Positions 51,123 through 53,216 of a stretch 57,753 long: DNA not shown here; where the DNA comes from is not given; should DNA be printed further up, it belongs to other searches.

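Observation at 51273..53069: In-frame fusion of beta-phosphoglucomutase to the ABC importer ATPase: metabolic enzyme tethered to the transport motor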

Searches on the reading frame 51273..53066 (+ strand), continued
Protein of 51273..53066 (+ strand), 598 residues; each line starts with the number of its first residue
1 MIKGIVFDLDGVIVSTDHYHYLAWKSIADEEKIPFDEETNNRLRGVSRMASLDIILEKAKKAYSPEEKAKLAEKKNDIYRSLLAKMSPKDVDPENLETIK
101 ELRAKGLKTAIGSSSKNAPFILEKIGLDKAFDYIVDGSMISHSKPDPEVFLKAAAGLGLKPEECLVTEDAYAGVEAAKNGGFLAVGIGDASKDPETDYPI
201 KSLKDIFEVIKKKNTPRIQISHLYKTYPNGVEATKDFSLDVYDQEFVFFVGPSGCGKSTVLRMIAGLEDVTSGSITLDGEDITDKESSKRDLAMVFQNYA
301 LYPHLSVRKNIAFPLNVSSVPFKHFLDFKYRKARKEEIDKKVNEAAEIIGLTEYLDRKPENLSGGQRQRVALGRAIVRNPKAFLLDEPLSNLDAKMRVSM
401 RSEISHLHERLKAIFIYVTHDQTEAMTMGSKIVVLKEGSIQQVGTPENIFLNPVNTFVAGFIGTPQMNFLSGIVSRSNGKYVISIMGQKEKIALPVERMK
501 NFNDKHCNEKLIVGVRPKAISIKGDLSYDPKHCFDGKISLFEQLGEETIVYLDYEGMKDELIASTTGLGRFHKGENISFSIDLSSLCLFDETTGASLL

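Call 20: search_solved_structures(query=window:51273-53066:+, max_evalue=1e-20, show_alignments=0)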
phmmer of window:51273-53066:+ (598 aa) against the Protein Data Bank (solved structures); distinct sequences matched with E-value up to 1e-20: 209 (the best 60 are shown).
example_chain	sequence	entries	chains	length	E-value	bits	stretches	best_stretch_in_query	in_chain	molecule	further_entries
7x0q_A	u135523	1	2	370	4.8e-105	355.8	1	218-595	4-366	ABC transporter related protein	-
6yir_A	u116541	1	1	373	1.3e-95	324.7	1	218-593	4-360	Oligosaccharides import ATP-binding protein MsmX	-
7cad_C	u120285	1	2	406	2.4e-94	320.5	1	220-597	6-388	ABC transporter, ATP-binding protein SugC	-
7cae_C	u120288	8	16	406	6.3e-94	319.1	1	220-597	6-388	ABC transporter, ATP-binding protein SugC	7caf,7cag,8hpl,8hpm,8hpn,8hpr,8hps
8ja7_C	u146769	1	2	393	2.9e-92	313.6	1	218-556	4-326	Trehalose import ATP-binding protein SugC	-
4tqu_S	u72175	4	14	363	1.7e-90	307.8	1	219-597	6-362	AlgS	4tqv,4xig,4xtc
2d62_A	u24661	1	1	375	1.3e-89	304.9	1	218-593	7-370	multiple sugar-binding transport ATP-binding protein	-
1g29_1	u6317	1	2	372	5.4e-87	296.2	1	224-597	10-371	MALTOSE TRANSPORT PROTEIN MALK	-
9bcr_C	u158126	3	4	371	1.7e-84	288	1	218-581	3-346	Maltose/maltodextrin import ATP-binding protein MalK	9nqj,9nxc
1q12_A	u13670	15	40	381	1.7e-84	288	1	218-581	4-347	Maltose/maltodextrin transport ATP-binding protein malK | Maltose/maltodextrin import ATP-binding protein malK | Fused maltose transport subunit, ATP-binding co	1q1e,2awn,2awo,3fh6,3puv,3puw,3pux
1q1b_A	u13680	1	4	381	1.7e-84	288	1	218-581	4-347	Maltose/maltodextrin transport ATP-binding protein malK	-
9bcr_D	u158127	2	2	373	1.7e-84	288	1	218-581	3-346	Maltose/maltodextrin import ATP-binding protein MalK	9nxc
2r6g_A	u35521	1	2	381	4.3e-84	286.6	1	218-581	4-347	Maltose/maltodextrin import ATP-binding protein malK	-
1vci_A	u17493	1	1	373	2.2e-79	271.1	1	217-595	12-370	sugar-binding transport ATP-binding protein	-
1v43_A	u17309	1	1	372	2.3e-79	271.1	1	217-595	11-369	sugar-binding transport ATP-binding protein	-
3nas_A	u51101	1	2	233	4.4e-46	161.2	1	2-206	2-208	beta-phosphoglucomutase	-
1lvh_A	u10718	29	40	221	2e-45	159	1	1-190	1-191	beta-phosphoglucomutase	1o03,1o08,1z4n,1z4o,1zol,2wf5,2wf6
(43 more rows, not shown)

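Call 22: search_protein_representatives(protein=window:51273-53066:+)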
Query: 598 residues. Proteins with E-value up to 0.001 (for the whole library): 587616; up to 1e-10: 227159; up to 1e-30: 24554. The best 150 are listed.
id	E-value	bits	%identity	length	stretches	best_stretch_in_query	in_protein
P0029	8.1e-248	840.4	62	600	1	1-595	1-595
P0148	2.5e-162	558.2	53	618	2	1-477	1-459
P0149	1.1e-122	427.4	55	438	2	218-508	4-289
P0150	1.7e-109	383.8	52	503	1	218-598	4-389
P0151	2.0e-109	383.5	43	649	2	218-595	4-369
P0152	5.2e-109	382.2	53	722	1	218-595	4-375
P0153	2.9e-108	379.7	54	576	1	219-597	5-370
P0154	4.0e-107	375.9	46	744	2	218-597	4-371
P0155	5.1e-107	375.6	53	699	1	217-597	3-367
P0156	1.6e-106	374.0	57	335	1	1-321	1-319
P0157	2.0e-106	373.6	45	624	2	218-594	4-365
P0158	4.6e-106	372.4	54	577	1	218-597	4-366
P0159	1.9e-105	370.4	50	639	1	218-598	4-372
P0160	2.0e-105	370.3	50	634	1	218-597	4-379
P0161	2.5e-105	370.0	52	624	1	218-593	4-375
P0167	2.4e-103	363.5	51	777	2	334-597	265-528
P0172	1.7e-102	360.7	50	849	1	217-593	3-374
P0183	1.6e-100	354.2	54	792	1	218-561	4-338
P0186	2.9e-100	353.3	50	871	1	218-593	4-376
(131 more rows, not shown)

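Call 23: search_protein_families(library=pfam, proteins=[P0148, P0151, P0152, P0154, P0155, P0159, P0172, P0183, P0186, P0167], max_evalue=0.00001)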
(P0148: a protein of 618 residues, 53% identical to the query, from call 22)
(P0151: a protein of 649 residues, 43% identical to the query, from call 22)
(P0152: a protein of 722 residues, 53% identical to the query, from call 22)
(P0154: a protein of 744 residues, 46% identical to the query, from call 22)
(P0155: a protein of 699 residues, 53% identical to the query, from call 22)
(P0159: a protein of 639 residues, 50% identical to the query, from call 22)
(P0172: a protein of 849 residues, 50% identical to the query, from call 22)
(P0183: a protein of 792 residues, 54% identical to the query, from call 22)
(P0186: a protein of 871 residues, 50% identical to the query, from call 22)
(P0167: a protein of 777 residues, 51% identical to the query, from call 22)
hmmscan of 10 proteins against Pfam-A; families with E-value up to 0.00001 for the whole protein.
P0148 (618 aa): 8 families
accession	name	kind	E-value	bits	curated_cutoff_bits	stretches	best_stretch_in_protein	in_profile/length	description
PF00005.33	ABC_tran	-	1.1e-30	107.5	25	1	230-371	2-136/137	ABC transporter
PF13419.12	HAD_2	-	5.8e-25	88.9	23.8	1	5-179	1-170/178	Haloacid dehalogenase-like hydrolase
PF00702.32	Hydrolase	-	3.9e-23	83.3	26.4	1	2-178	1-188/191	haloacid dehalogenase-like hydrolase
PF08402.16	TOBE_2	-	1.3e-09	38.5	21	1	534-609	2-76/76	TOBE domain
PF03459.23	TOBE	-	3.1e-07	30.9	22.3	1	553-608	4-64/64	TOBE domain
PF17912.7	OB_MalK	-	5.4e-07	30.8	27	0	445-461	1-17/53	MalK OB fold domain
PF02463.25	SMC_N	-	8.7e-07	29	40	1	238-417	23-214/220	RecF/RecN/SMC N terminal domain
PF03215.21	Rad17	-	3e-06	27.7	23.8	1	228-307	34-113/186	Rad17 P-loop domain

P0151 (649 aa): 3 families
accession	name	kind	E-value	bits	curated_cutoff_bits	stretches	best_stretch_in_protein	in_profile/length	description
PF00005.33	ABC_tran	-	4.1e-33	115.3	25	1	21-162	2-136/137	ABC transporter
PF17912.7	OB_MalK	-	2e-21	77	27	1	236-293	1-53/53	MalK OB fold domain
PF08402.16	TOBE_2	-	4.3e-11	43.2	21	1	287-363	2-76/76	TOBE domain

P0152 (722 aa): 2 families
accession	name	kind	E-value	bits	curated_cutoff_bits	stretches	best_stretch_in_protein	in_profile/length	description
PF00005.33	ABC_tran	-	1.4e-34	120.1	25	1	21-162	2-136/137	ABC transporter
PF17912.7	OB_MalK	-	3.6e-08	34.6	27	1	236-295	1-53/53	MalK OB fold domain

P0154 (744 aa): 3 families
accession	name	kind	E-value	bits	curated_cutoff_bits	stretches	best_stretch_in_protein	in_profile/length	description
PF00005.33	ABC_tran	-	2.9e-33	115.8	25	1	21-162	2-136/137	ABC transporter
PF17912.7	OB_MalK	-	1.8e-13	51.6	27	1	236-293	1-53/53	MalK OB fold domain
PF08402.16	TOBE_2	-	7.6e-12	45.6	21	1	286-363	1-76/76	TOBE domain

P0155 (699 aa): 4 families
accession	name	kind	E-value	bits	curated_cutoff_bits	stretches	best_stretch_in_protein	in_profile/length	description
PF00005.33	ABC_tran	-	4.6e-34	118.4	25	1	21-162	2-136/137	ABC transporter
PF17912.7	OB_MalK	-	1.6e-11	45.4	27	1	236-296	1-53/53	MalK OB fold domain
PF08402.16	TOBE_2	-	2.3e-09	37.7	21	1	290-359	2-76/76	TOBE domain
PF02463.25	SMC_N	-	6.1e-06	26.3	40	0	29-205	23-209/220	RecF/RecN/SMC N terminal domain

P0159 (639 aa): 3 families
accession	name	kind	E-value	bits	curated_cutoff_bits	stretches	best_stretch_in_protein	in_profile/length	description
PF00005.33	ABC_tran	-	2e-32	113.1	25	1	21-162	2-136/137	ABC transporter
PF17912.7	OB_MalK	-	7.1e-11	43.3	27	1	236-293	1-53/53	MalK OB fold domain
PF02463.25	SMC_N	-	2.6e-06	27.5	40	1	29-211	23-217/220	RecF/RecN/SMC N terminal domain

P0172 (849 aa): 2 families
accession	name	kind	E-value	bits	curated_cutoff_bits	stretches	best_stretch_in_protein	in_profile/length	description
PF00005.33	ABC_tran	-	8.7e-32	111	25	1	21-162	2-136/137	ABC transporter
PF17912.7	OB_MalK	-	1.2e-07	32.9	27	1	236-295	1-53/53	MalK OB fold domain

P0183 (792 aa): 1 family
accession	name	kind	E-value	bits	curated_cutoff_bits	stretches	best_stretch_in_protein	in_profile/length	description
PF00005.33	ABC_tran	-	9.1e-31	107.7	25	1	21-162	2-136/137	ABC transporter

P0186 (871 aa): 2 families
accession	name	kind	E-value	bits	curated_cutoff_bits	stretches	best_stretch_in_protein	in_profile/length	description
PF00005.33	ABC_tran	-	5.3e-32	111.7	25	1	21-162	2-136/137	ABC transporter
PF17912.7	OB_MalK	-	2.7e-09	38.2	27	1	236-295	1-53/53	MalK OB fold domain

P0167 (777 aa): 3 families
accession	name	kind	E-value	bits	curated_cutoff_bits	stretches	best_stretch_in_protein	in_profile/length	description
PF00005.33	ABC_tran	-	2.7e-30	106.2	25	2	21-111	2-80/137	ABC transporter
PF17912.7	OB_MalK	-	2.2e-12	48.1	27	1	394-450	1-53/53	MalK OB fold domain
PF02463.25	SMC_N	-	1.9e-06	27.9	40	0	257-367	101-215/220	RecF/RecN/SMC N terminal domain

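Call 26: find_encoding_contigs(protein=P0148, flank=10000, max_places=3)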
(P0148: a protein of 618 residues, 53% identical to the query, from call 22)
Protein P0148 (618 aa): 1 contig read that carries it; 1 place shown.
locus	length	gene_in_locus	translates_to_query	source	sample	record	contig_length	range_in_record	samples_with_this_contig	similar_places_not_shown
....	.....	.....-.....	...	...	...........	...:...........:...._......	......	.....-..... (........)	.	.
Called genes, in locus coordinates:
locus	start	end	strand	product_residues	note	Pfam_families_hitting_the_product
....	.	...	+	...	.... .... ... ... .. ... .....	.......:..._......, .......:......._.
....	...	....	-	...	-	-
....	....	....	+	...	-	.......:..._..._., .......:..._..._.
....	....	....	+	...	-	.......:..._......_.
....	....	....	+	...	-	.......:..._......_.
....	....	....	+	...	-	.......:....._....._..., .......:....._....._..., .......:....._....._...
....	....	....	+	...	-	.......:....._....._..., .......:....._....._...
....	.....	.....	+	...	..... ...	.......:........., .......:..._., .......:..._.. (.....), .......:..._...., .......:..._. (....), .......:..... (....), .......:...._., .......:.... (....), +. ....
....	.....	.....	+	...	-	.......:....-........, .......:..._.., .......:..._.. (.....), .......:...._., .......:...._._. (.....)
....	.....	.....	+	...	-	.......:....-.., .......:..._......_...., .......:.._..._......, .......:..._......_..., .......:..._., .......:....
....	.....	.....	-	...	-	-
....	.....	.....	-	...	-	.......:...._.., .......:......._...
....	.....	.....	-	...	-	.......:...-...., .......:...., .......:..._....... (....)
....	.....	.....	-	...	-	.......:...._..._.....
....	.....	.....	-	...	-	-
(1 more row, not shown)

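Call 27: predict_structure(alignment_id=A1)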
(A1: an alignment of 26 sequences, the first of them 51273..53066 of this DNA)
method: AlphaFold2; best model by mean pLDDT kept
length: 598 residues; sequences in the alignment: 26
mean_pLDDT: 89.7   pTM: 0.77
mean pLDDT of the five models: 89.7, 89.5, 89.4, 87.3, 84.6
residues with pLDDT >= 90: 374; 70-90: 216; 50-70: 7; < 50: 1
segments of 3 or more residues with pLDDT < 50: none
pLDDT, mean of each block of 10 residues (from residue 1): 93 90 91 86 74 86 88 91 92 93 94 93 93 94 91 96 94 93 93 92 93 91 92 92 94 90 92 94 88 69 87 84 86 91 90 90 80 86 86 76 85 90 89 94 94 94 90 92 86 91 93 94 91 91 88 87 86 92 94 94
secondary structure, 60 per line:
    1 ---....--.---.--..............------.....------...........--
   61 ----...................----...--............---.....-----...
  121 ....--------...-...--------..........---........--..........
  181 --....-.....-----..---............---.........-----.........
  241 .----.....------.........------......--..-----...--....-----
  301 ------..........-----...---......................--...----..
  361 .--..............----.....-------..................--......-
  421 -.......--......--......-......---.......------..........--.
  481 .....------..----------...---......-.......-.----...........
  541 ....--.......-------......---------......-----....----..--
elements in order: E4-7 H17-30 H37-41 H48-58 H65-83 H93-104 E108-112 H118-124 E133-135 H148-157 E164-168 H171-180 E183-186 H188-192 H203-214 E218-226 E232-241 E246-250 H257-265 E272-277 E292-295 H307-316 H328-349 H364-377 E382-386 H394-411 E414-419 H422-428 E431-436 E439-444 H446-451 H456-461 E468-477 E480-485 E510-515 E520-523 E533-544 E547-553 E561-566 E576-581 E587-590

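Call 32: fold_search(model_id=the predicted structure, library=pdb)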
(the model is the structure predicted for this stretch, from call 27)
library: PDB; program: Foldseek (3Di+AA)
matches with E <= 10: 1872; with E <= 0.001: 1571
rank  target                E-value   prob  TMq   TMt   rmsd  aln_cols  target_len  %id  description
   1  6yir                  3.1e-44  1.00  0.55  0.88   3.1       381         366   45  Crystal structure of Bacillus subtilis MsmX ATPase (released 2020-11-18)
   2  7x0q_A                9.0e-44  1.00  0.56  0.91   2.6       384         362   46  Crystal structure of ATPase Clo1313_2554 from Clostridium thermocellum (released 2022-09-14)
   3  7x0q_B                2.9e-43  1.00  0.54  0.88   3.1       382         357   46  Crystal structure of ATPase Clo1313_2554 from Clostridium thermocellum (released 2022-09-14)
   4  2d62                  5.0e-43  1.00  0.56  0.88   2.9       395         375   41  Crystal structure of multiple sugar binding transport ATP-binding protein (released 2006-05-08)
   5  4tqu_S                6.8e-42  1.00  0.55  0.89   3.3       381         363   42  Crystal structure of a bacterial ABC transporter involved in the import of the acidic polysaccharide alginate (released 2015-07-22)
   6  3puz_A                2.9e-41  1.00  0.54  0.85   3.2       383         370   40  Crystal Structure of a pre-translocation state MBP-Maltose transporter complex bound to AMP-PNP (released 2011-05-18)
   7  8hpr_D                5.0e-41  1.00  0.52  0.83   4.0       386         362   46  LpqY-SugABC in state 4 (released 2023-09-06)
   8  1g29_1                6.3e-41  1.00  0.54  0.85   3.7       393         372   41  MALK (released 2000-12-06)
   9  4khz_B                7.8e-41  1.00  0.55  0.86   3.1       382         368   40  Crystal structure of the maltose-binding protein/maltose transporter complex in an pre-translocation conformation boun (released 2013-10-23)
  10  2r6g_A                1.1e-40  1.00  0.53  0.83   3.6       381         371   41  The Crystal Structure of the E. coli Maltose Transporter (released 2007-11-27)
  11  2awn_B                1.4e-40  1.00  0.53  0.82   3.5       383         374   40  Crystal structure of the ADP-Mg-bound E. Coli MALK (Crystallized with ATP-Mg) (released 2005-12-13)
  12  8hps_C                2.7e-40  1.00  0.53  0.83   4.0       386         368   46  LpqY-SugABC in state 5 (released 2023-09-06)
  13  3puv_B                3.1e-40  1.00  0.52  0.83   3.8       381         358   41  Crystal Structure of an outward-facing MBP-Maltose transporter complex bound to ADP-VO4 (released 2011-08-10)
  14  9bcr_D                3.5e-40  1.00  0.55  0.86   3.1       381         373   41  Cryo-EM structure of a bacterial prototype ATP-binding cassette transporter MalFGK2. (released 2025-04-30)
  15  8hpr_C                3.7e-40  1.00  0.52  0.82   4.1       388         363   45  LpqY-SugABC in state 4 (released 2023-09-06)
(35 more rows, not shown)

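Call 34: find_encoding_contigs(protein=P0001, flank=10000, max_places=3)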
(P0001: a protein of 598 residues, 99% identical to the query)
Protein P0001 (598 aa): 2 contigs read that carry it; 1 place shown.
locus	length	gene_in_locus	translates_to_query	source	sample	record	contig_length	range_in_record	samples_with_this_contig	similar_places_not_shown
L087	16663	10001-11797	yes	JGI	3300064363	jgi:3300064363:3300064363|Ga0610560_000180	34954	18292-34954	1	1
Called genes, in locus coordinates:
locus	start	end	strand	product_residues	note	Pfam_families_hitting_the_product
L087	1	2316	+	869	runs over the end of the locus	-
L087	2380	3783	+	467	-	PF01547:SBP_bac_1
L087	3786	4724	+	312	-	PF00528:BPD_transp_1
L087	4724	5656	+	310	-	PF00528:BPD_transp_1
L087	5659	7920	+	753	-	PF03636:Glyco_hydro_65N, PF03632:Glyco_hydro_65m, PF03633:Glyco_hydro_65C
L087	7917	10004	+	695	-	PF03636:Glyco_hydro_65N, PF03632:Glyco_hydro_65m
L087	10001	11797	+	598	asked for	PF00702:Hydrolase, PF13419:HAD_2, PF00005:ABC_tran, PF02463:SMC_N (weak), PF17912:OB_MalK (weak)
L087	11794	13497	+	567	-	PF00295:Glyco_hydro_28 (weak)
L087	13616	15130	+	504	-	PF01336:tRNA_anti-codon, PF00152:tRNA-synt_2, PF01409:tRNA-synt_2d (faint)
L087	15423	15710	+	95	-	PF01250:Ribosomal_S6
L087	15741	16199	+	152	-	PF00436:SSB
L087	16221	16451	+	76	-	PF01084:Ribosomal_S18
